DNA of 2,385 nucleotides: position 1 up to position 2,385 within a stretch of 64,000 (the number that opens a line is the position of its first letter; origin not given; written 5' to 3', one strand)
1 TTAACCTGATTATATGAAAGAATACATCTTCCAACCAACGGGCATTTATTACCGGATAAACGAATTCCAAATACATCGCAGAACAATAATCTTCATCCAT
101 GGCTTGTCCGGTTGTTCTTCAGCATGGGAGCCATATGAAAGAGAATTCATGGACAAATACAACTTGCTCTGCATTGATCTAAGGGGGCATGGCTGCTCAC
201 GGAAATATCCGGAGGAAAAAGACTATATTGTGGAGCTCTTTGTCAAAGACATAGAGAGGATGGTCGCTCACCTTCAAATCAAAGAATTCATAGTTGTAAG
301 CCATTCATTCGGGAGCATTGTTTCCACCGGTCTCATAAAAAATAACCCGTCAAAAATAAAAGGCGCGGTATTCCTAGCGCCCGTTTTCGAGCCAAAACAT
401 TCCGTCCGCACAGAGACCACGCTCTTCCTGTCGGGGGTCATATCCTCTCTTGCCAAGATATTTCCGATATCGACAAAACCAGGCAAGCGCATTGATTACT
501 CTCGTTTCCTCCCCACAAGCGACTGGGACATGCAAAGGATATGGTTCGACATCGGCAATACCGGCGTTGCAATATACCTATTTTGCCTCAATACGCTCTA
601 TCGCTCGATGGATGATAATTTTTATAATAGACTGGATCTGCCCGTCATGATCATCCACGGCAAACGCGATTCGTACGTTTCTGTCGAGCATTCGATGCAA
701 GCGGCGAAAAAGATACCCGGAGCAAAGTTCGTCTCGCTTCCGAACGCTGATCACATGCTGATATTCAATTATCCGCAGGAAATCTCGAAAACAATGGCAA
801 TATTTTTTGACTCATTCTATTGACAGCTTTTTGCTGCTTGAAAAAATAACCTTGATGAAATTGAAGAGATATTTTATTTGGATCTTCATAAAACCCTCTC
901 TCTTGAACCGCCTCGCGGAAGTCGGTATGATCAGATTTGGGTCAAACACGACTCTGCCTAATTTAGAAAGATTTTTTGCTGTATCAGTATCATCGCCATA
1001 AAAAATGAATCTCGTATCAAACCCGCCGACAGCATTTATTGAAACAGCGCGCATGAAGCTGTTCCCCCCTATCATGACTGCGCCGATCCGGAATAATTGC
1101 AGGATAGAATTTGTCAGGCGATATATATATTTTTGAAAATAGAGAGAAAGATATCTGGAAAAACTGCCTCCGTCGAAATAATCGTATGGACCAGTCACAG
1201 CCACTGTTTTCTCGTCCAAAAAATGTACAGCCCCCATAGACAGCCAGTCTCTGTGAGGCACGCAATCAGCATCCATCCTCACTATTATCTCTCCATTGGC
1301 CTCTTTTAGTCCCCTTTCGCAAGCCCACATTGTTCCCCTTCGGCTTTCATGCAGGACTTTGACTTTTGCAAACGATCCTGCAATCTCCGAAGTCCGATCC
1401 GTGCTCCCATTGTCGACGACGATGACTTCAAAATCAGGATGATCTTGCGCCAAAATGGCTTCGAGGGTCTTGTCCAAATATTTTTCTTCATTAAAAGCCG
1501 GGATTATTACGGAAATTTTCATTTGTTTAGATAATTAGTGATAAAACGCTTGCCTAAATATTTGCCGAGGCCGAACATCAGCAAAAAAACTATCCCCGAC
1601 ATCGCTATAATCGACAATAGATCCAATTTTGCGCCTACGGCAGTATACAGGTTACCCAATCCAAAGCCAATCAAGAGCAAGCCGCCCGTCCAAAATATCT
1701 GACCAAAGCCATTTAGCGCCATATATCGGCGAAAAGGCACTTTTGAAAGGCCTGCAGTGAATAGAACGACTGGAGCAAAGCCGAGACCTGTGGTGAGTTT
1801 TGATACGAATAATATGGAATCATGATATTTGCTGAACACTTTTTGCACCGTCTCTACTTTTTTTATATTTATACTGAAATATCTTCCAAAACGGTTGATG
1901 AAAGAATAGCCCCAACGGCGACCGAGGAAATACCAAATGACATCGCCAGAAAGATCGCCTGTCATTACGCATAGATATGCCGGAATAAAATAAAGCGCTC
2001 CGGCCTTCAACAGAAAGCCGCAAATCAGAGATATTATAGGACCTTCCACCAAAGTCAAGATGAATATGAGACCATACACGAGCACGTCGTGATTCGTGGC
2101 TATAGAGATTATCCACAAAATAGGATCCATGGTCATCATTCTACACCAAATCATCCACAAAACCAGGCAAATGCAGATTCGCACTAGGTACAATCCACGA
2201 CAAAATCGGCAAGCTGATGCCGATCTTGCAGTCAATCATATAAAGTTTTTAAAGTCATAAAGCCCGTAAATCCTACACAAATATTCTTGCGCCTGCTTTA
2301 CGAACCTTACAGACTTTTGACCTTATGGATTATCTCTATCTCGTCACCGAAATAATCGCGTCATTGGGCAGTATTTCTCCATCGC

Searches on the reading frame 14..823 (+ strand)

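Call 24: search_protein_families(library=pfam, proteins=[window:14-823:+], max_evalue=0.001)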
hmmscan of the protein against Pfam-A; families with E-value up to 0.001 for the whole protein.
window:14-823:+ (269 aa): 8 families
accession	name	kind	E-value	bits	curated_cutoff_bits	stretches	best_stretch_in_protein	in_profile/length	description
PF00561.26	Abhydrolase_1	-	8.9e-28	98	25.8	1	24-251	2-242/245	alpha/beta hydrolase fold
PF12146.15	Hydrolase_4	-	1.7e-19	70.5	27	1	21-251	3-236/239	Serine aminopeptidase, S33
PF12697.13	Abhydrolase_6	-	3.1e-18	67.7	26.3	1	25-257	1-214/217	Alpha/beta hydrolase family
PF06821.19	Ser_hydrolase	-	1.9e-07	31.6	22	0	77-126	43-93/172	Serine hydrolase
PF12695.13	Abhydrolase_5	-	1.2e-05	25.6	27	1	85-137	52-102/164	Alpha/beta hydrolase family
PF10230.15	LIDHydrolase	-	8.7e-05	22.8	27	0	73-138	61-133/262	Lipid-droplet associated hydrolase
PF20408.4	Abhydrolase_11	-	0.00031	21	27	0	205-249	124-167/193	Alpha/beta hydrolase domain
PF02230.22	Abhydrolase_2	-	0.00078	19.8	23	0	200-233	147-181/217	Phospholipase/Carboxylesterase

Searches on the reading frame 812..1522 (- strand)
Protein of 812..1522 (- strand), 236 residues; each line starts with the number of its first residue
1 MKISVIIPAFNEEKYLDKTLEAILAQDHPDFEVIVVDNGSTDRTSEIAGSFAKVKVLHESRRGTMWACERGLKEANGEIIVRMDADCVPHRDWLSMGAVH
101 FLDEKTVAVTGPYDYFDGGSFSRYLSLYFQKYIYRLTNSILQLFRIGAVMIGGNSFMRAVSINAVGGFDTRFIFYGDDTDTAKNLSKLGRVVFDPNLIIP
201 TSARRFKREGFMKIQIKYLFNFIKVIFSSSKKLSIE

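Call 24: search_protein_families(library=pfam, proteins=[window:812-1522:-], max_evalue=0.001)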
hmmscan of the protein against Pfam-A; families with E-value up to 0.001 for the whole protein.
window:812-1522:- (236 aa): 5 families
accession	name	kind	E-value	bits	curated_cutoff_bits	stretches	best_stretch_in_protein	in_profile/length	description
PF00535.33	Glycos_transf_2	-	5.2e-37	127.8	23.3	1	4-161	1-163/168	Glycosyl transferase family 2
PF13641.12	Glyco_tranf_2_3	-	8.2e-21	75.5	27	1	3-190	3-199/230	Glycosyltransferase like family 2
PF10111.15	Glyco_tranf_2_2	-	5.9e-08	33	27.3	1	4-94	1-99/276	Glycosyltransferase like family 2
PF13632.12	Glyco_trans_2_3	-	2.7e-06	27.8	27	1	79-192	1-113/198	Glycosyl transferase family group 2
PF13506.12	Glyco_transf_21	-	7.5e-05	22.7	21.7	1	65-202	19-155/174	Glycosyl transferase family 21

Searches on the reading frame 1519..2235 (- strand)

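Call 5: search_protein_families(library=pfam, proteins=[window:1519-2235:-], max_evalue=0.01)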
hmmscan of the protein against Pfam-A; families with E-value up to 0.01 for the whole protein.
window:1519-2235:- (238 aa): 1 family
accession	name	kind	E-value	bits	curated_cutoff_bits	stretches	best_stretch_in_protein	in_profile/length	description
PF09335.16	VTT_dom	-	6.2e-13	49.7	33.9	1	74-190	6-121/123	VTT domain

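Call 6: search_protein_families(library=ncbifam, proteins=[window:1519-2235:-], max_evalue=0.01)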
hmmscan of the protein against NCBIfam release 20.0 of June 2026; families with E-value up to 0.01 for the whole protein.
window:1519-2235:- (238 aa): 2 families
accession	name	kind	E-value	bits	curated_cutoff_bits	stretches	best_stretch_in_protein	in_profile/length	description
NF052604.1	UndecprPTUtpABac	equivalog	6.3e-14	52.5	250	1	58-217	24-182/198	undecaprenyl phosphate transporter UptA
NF052605.1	UndecprPTUptAStph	equivalog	8.3e-06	25.9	300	1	58-221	25-190/197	undecaprenyl phosphate transporter UptA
